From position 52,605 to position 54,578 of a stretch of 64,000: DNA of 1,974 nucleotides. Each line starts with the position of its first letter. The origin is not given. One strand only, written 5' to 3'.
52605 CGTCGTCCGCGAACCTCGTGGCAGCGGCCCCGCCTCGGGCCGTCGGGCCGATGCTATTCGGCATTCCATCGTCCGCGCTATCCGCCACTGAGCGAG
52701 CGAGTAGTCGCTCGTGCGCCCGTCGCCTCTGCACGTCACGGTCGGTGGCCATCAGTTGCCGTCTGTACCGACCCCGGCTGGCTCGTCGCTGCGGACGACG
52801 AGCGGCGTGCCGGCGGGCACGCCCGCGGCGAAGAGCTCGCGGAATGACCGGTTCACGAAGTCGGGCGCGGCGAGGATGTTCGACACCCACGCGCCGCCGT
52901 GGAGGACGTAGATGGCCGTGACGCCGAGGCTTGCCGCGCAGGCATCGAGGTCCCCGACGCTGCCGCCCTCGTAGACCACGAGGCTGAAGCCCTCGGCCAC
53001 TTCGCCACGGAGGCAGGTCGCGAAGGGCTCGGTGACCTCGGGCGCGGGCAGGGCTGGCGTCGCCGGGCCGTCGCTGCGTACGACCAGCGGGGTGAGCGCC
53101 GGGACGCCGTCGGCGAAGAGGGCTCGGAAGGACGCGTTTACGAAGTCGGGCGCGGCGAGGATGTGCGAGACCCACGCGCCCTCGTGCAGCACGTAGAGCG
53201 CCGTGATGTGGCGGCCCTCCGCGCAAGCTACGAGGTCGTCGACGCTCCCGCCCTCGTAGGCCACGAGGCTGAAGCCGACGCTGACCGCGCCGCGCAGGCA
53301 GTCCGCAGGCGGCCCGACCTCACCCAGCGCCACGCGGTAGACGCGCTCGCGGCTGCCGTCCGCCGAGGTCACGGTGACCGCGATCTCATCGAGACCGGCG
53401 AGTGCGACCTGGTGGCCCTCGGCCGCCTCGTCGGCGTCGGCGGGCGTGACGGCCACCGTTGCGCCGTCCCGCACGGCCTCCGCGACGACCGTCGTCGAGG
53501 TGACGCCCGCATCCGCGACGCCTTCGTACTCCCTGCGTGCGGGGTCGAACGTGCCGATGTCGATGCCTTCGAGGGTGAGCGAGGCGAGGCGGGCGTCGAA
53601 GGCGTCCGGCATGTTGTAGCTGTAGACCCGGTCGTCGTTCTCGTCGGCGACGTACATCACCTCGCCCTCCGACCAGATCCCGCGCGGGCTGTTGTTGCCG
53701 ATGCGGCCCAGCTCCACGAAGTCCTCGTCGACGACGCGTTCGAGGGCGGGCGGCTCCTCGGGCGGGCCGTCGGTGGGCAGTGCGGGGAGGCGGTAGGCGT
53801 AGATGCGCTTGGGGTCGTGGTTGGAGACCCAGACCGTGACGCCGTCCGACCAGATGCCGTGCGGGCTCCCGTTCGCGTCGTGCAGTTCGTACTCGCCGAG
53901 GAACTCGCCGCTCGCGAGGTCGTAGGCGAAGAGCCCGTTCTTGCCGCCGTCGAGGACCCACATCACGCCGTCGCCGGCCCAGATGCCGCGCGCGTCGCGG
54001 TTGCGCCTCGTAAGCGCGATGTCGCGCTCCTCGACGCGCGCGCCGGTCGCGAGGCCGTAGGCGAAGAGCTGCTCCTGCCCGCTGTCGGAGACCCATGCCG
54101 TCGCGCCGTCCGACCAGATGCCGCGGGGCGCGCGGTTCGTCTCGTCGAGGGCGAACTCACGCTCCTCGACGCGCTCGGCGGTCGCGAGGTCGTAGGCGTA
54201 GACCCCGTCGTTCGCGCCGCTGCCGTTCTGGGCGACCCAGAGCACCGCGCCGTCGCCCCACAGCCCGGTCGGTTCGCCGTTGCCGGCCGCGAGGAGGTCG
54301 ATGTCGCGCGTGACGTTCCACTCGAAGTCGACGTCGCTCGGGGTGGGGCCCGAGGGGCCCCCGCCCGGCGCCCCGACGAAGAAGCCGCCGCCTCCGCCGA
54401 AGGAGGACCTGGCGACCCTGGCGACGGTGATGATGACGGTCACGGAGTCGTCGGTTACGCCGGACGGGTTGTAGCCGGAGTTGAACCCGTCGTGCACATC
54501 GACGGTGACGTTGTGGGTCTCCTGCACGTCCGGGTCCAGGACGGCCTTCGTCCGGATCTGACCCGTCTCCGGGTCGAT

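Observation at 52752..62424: Surface protein gene of about 3220 codons with a composite architecture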

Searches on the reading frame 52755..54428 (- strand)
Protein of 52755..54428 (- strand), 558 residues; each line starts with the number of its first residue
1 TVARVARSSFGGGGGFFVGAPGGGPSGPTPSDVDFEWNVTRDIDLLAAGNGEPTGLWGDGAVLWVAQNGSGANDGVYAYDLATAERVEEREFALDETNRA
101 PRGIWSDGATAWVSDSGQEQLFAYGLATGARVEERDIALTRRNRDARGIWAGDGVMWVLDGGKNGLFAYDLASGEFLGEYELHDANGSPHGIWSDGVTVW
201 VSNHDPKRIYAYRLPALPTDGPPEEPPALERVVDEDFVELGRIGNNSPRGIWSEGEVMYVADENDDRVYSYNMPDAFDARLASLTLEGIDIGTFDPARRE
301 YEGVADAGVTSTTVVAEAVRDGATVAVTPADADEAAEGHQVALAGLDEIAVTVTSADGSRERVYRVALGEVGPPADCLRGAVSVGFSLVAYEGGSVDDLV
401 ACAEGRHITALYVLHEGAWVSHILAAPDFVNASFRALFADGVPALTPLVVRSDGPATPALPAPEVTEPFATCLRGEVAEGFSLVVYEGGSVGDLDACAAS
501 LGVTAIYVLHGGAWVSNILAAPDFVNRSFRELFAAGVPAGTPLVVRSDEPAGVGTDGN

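Call 10: search_protein_families(library=ncbifam, max_evalue=0.1, proteins=[window:52755-54428:-])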
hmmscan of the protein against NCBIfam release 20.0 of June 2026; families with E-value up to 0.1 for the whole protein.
seq(558 aa): 1 family
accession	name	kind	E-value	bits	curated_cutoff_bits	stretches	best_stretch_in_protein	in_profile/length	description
NF000022.1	stregra_B_VgbA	exception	0.019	14.1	600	0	142-202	223-282/299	streptogramin B lyase Vgb(A)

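Call 12: find_homologous_proteins(query=window:52755-54347:-, max_evalue=0.00001)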
Query seq(531 aa) (531 aa): 951 proteins with E <= 0.00001 among 8000 candidates; the best 120 are listed.
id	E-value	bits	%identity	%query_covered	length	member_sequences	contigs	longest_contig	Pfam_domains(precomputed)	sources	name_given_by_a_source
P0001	0.0e+0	1119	94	99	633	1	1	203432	PF12733.14,PF00028.24,PF22729.2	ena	-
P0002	2.4e-266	903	64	98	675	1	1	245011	PF12733.14,PF22729.2,PF08450.19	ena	-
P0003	3.1e-248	843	73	97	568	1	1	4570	PF12733.14,PF13360.14,PF22729.2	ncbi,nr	ncbi:MAG: hypothetical protein F4X25_04060, partial [Chloroflexi bacterium]|nr:hypothetical protein 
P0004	1.4e-240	818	71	98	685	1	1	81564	PF12733.14,PF00028.24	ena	-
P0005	9.9e-223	759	66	98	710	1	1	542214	PF12733.14,PF22729.2,PF00041.28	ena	-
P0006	1.7e-221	755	65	100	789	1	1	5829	PF12733.14,PF17963.8,PF17892.8,PF17803.8,PF22729.2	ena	-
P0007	4.9e-220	750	67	98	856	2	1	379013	PF12733.14,PF03160.21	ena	-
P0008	1.3e-219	749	67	97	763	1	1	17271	PF12733.14,PF22729.2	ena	-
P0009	4.2e-219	747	66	98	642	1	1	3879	PF12733.14,PF13360.14,PF00028.24,PF22729.2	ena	-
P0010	9.5e-219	746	65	98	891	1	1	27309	PF12733.14,PF19755.5,PF22729.2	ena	-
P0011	1.5e-218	745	66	98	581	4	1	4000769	PF22729.2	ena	-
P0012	5.7e-218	743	65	98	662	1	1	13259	PF12733.14,PF13360.14,PF00028.24,PF22729.2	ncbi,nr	ncbi:MAG: hypothetical protein F4X76_08015, partial [Chloroflexi bacterium]|nr:hypothetical protein 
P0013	1.2e-217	742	65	98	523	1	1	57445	PF12733.14,PF22729.2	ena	-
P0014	3.1e-216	737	65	98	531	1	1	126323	PF12733.14,PF22729.2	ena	-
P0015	1.3e-214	732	63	98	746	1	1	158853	PF12733.14,PF22729.2,PF00041.28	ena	-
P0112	2.5e-194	665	59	98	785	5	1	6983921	PF12733.14,PF22729.2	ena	-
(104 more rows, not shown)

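Call 13: find_encoding_contigs(protein=P0001, flank=10000, max_places=3)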
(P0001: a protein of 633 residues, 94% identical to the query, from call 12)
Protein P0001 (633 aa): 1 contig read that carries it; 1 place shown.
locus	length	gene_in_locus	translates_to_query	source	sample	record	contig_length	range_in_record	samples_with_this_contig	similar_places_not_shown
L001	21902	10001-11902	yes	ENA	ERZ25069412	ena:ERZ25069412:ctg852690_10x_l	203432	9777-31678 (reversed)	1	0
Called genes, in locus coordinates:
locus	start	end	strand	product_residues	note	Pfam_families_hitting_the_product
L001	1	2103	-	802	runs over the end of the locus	PF01590:GAF, PF13185:GAF_2, PF00989:PAS (weak), PF00512:HisKA, PF13581:HATPase_c_2 (faint), PF02518:HATPase_c, PF00072:Response_reg, PF00486:Trans_reg_C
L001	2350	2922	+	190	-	-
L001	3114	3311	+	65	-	-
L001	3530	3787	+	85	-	-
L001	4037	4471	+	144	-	PF00028:Cadherin (weak)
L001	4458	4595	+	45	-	-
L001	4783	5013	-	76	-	-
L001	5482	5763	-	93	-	-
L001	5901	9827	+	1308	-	PF28399:Ig_CLSTN (faint), PF00028:Cadherin, PF17803:Cadherin_4 (weak)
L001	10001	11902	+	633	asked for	PF00028:Cadherin, PF22729:NCH3 (faint), PF12733:Cadherin-like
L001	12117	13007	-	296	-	PF12697:Abhydrolase_6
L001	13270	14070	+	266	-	PF00378:ECH_1, PF16113:ECH_2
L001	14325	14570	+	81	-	PF00550:PP-binding (weak)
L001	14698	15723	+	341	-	PF00296:Bac_luciferase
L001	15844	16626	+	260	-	PF22624:AASDHPPT_N, PF01648:ACPS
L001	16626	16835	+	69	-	-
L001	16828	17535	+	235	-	PF12697:Abhydrolase_6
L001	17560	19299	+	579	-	PF00860:Xan_ur_permease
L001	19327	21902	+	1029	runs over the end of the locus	PF00109:ketoacyl-synt, PF02801:Ketoacyl-synt_C, PF16197:KAsynt_C_assoc, PF22336:RhiE-like_linker, PF22621:CurL-like_PKS_C, PF00698:Acyl_transf_1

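Call 21: find_related_loci(query=A2, collection=genome_contigs, flank=10000)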
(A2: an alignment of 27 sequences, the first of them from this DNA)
Query A2 (551 aa) in genome_contigs; peptide patterns used: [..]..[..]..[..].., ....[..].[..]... (x = any residue, [..] = any of these).
390 stretches matched a pattern; 335 encode a relative of the query (tblastn E <= 1e-3); the best 80 are kept; 67 distinct loci.
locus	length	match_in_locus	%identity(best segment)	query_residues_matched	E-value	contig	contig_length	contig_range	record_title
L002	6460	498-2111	73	18-551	0e+0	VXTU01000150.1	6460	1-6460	MAG: Chloroflexi bacterium isolate SB0666_bin_12 NODE_4845_length_6460_cov_9.531460, whole genome shotgun sequence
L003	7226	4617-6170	71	25-543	0e+0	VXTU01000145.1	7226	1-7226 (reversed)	MAG: Chloroflexi bacterium isolate SB0666_bin_12 NODE_4198_length_7226_cov_8.730163, whole genome shotgun sequence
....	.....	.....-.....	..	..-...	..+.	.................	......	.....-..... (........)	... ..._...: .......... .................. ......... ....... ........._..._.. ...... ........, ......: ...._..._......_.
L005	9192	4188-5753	75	24-541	0e+0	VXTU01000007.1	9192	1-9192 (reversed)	MAG: Chloroflexi bacterium isolate SB0666_bin_12 NODE_3146_length_9192_cov_8.918682, whole genome shotgun sequence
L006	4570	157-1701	73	26-541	0e+0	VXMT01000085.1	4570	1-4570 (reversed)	MAG: Chloroflexi bacterium isolate SB0661_bin_43 NODE_9122_length_4570_cov_21.299003, whole genome shotgun sequence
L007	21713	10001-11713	64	7-543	0e+0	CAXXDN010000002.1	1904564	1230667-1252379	MAG: Dehalococcoidia bacterium isolate dc2ee83f-b268-46d2-8eab-f8d2e8673164 genome assembly, contig: contig_2, whole gen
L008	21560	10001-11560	67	25-543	0e+0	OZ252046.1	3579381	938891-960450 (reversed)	MAG: Dehalococcoidia bacterium isolate ad336184-ad58-47b0-9b5a-c7672a60f3bb genome assembly, chromosome: 1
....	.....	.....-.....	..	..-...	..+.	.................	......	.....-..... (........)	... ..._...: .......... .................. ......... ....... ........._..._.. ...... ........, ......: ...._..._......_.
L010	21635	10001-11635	64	18-551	0e+0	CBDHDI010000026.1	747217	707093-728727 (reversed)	MAG: Dehalococcoidia bacterium isolate d0c5affc-a78a-4576-9923-169fe3940cd0 genome assembly, contig: contig_26, whole ge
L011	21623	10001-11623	63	6-551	0e+0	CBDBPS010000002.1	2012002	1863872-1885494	MAG: Dehalococcoidia bacterium isolate 2e9189d5-434a-42a8-84cf-86486d02cf1d genome assembly, contig: contig_2, whole gen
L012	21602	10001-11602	64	18-549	0e+0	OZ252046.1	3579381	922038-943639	MAG: Dehalococcoidia bacterium isolate ad336184-ad58-47b0-9b5a-c7672a60f3bb genome assembly, chromosome: 1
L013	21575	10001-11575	65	23-544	0e+0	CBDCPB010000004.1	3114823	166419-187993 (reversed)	MAG: Dehalococcoidia bacterium isolate 8ea35d84-8be8-4b26-9b51-5b82e401d502 genome assembly, contig: contig_4, whole gen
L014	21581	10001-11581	65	21-541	0e+0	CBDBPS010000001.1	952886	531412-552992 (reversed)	MAG: Dehalococcoidia bacterium isolate 2e9189d5-434a-42a8-84cf-86486d02cf1d genome assembly, contig: contig_1, whole gen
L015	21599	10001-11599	65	23-543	0e+0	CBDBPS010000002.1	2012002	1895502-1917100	MAG: Dehalococcoidia bacterium isolate 2e9189d5-434a-42a8-84cf-86486d02cf1d genome assembly, contig: contig_2, whole gen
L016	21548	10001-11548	65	27-543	0e+0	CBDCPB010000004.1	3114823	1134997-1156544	MAG: Dehalococcoidia bacterium isolate 8ea35d84-8be8-4b26-9b51-5b82e401d502 genome assembly, contig: contig_4, whole gen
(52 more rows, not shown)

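Call 35: predict_structure(alignment_id=A2)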
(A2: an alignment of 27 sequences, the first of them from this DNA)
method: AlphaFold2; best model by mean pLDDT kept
length: 551 residues; sequences in the alignment: 27
mean_pLDDT: 72.3   pTM: 0.48
mean pLDDT of the five models: 72.3, 69.8, 64.4, 56.8, 53.3
residues with pLDDT >= 90: 62; 70-90: 297; 50-70: 117; < 50: 75
segments of 3 or more residues with pLDDT < 50: 1-43, 234-240, 363-368, 453-463, 546-551
pLDDT, mean of each block of 10 residues (from residue 1): 32 31 25 36 64 78 67 76 86 84 87 90 92 90 89 90 93 90 81 80 83 81 81 47 60 62 55 79 72 73 80 82 63 75 84 79 51 66 78 81 80 76 81 79 72 39 54 65 87 86 74 82 89 75 48 26
secondary structure, 60 per line:
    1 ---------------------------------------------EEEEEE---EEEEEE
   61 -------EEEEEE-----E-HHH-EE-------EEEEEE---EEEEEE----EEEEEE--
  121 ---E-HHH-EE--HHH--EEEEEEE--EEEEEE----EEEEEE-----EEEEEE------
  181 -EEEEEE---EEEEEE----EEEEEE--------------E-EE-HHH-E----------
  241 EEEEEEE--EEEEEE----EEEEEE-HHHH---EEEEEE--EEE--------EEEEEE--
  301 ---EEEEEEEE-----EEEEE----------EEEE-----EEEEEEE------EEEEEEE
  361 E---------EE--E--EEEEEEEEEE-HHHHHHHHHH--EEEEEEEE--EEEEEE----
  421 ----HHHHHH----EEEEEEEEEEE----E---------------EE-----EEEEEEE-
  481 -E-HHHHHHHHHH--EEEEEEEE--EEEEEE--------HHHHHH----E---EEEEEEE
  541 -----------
elements in order: E46-51 E55-60 E68-73 E94-99 E103-108 E113-118 E139-145 E148-153 E158-163 E169-174 E182-187 E191-196 E201-206 E241-247 E250-255 E260-265 H267-270 E274-279 E282-284 E293-298 E304-311 E317-321 E332-335 E341-347 E354-361 E378-387 H389-398 E401-408 E411-416 H425-430 E435-445 E473-479 H484-493 E496-503 E506-511 H520-525 E534-540

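Call 43: fold_search(model_id=the predicted structure, library=pdb)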
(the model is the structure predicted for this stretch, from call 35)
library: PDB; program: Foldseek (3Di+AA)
matches with E <= 10: 1502; with E <= 0.001: 703
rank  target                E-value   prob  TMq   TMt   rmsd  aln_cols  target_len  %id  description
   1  3mbr                  1.4e-09  1.00  0.30  0.67   6.1       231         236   16  Crystal Structure of the Glutaminyl Cyclase from Xanthomonas campestris (released 2010-06-30)
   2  6wnx_D                2.7e-09  1.00  0.27  0.35   5.0       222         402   12  FBXW11-SKP1 in complex with a pSer33/pSer37 Beta-Catenin peptide (released 2020-05-06)
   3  6wnx_A                3.4e-09  1.00  0.27  0.35   5.0       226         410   12  FBXW11-SKP1 in complex with a pSer33/pSer37 Beta-Catenin peptide (released 2020-05-06)
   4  6m90_A                3.8e-09  1.00  0.28  0.37   4.9       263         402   12  Monophosphorylated pSer33 b-Catenin peptide, b-TrCP/Skp1, NRX-2776 ternary complex (released 2019-04-03)
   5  6wnx_G                4.7e-09  1.00  0.27  0.35   5.0       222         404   12  FBXW11-SKP1 in complex with a pSer33/pSer37 Beta-Catenin peptide (released 2020-05-06)
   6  8wc3_B                5.3e-09  1.00  0.25  0.40  17.5       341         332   13  Cryo-EM structure of the SEP363856-bound mTAAR1-Gs complex (released 2023-12-27)
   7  7mq8_LR               6.9e-09  1.00  0.22  0.17  21.6       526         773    9  Cryo-EM structure of the human SSU processome, state pre-A1 (released 2021-09-22)
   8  9j87_C                8.1e-09  1.00  0.26  0.41  16.6       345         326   13  Structure of Receptor (released 2026-02-25)
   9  8qpv_B                8.1e-09  1.00  0.23  0.31  16.3       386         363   12  Handover Complex: BAM bound OmpX and extended SurA (released 2024-09-25)
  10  3q54                  9.0e-09  1.00  0.22  0.32  15.6       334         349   15  Crystal structure of Escherichia coli BamB (released 2012-05-09)
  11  6jp6_A                1.1e-08  1.00  0.27  0.16  22.1       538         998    9  The X-ray structure of yeast tRNA methyltransferase complex of Trm7 and Trm734 essential for 2'-O-methylation at the f (released 2019-10-02)
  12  22gw_C                1.2e-08  1.00  0.30  0.59   5.1       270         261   16  Crystal structure of the CJ1041C protein from Campylobacter jejuni in the apo form in space group P2 (released 2026-04-01)
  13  4a2m_C                1.2e-08  1.00  0.23  0.18  19.7       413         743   10  Structure of the periplasmic domain of the heparin and heparan sulphate sensing hybrid two component system BT4663 in  (released 2012-05-02)
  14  2iwa                  1.5e-08  1.00  0.30  0.60   6.4       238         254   14  Unbound glutaminyl cyclotransferase from Carica papaya. (released 2006-07-04)
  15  8dvn_A                1.6e-08  1.00  0.24  0.21  21.9       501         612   10  Crystal structure of LRP6 E3E4 in complex with disulfide constrained peptide E3.10 (released 2023-03-29)
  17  3nol                  1.7e-08  1.00  0.31  0.69   3.7       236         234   12  Crystal structure of Zymomonas mobilis Glutaminyl Cyclase (trigonal form) (released 2010-11-03)
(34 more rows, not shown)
